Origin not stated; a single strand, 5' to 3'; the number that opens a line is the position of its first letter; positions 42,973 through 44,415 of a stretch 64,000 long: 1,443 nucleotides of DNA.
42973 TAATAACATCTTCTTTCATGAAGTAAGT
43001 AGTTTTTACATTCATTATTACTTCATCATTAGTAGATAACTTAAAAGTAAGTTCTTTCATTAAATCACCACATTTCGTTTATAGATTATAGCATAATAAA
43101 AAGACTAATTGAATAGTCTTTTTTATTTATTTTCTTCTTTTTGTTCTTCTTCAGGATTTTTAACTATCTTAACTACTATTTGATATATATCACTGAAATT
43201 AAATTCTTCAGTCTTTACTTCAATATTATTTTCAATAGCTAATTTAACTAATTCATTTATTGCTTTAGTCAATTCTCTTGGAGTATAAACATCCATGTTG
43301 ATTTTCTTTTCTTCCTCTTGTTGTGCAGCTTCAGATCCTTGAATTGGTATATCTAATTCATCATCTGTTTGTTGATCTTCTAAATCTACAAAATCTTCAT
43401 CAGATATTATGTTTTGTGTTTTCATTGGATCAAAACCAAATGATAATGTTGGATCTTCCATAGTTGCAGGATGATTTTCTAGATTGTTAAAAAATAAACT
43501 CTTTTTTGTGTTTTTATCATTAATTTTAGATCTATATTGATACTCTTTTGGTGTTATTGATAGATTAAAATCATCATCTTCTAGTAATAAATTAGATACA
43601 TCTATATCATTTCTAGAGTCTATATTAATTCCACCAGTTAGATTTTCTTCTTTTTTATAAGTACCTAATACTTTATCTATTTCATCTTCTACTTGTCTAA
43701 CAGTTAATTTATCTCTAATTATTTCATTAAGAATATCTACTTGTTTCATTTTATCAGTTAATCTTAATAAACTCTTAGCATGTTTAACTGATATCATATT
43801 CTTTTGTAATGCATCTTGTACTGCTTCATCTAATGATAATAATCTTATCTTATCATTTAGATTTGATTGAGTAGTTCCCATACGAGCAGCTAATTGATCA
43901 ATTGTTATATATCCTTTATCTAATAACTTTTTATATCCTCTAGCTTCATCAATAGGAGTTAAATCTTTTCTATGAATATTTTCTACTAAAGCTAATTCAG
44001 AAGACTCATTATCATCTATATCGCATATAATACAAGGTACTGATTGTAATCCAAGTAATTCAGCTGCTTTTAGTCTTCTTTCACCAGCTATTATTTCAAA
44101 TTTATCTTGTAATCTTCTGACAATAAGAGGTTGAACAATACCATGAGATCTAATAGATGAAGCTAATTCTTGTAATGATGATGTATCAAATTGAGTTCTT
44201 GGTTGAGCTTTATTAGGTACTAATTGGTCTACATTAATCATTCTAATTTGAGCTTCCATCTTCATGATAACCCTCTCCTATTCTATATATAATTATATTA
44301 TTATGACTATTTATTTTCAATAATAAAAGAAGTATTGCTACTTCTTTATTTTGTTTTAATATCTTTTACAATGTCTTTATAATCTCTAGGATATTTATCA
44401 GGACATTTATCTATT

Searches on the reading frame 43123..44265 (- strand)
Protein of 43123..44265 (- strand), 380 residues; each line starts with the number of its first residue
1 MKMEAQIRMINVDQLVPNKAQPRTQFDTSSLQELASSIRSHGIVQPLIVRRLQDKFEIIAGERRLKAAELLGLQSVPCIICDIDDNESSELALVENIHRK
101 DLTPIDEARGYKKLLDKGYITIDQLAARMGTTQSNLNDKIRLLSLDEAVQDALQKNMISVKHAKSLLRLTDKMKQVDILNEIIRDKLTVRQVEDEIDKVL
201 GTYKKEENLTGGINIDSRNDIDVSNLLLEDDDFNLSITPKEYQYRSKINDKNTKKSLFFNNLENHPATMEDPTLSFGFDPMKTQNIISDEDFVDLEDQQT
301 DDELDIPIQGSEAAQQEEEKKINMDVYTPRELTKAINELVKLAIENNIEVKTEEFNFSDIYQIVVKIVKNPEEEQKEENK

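Call 54: search_protein_families(library=pfam, proteins=[window:43123-44265:-], max_evalue=0.001)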
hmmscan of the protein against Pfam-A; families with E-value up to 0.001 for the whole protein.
window:43123-44265:- (380 aa): 2 families
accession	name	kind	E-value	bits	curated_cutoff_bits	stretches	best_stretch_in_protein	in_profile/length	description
PF02195.25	ParB_N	-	8.6e-32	109.5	26.3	1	6-98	2-95/95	ParB N-terminal domain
PF17762.8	HTH_ParB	-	4.7e-28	97.8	22.6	1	100-198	1-99/102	ParB HTH domain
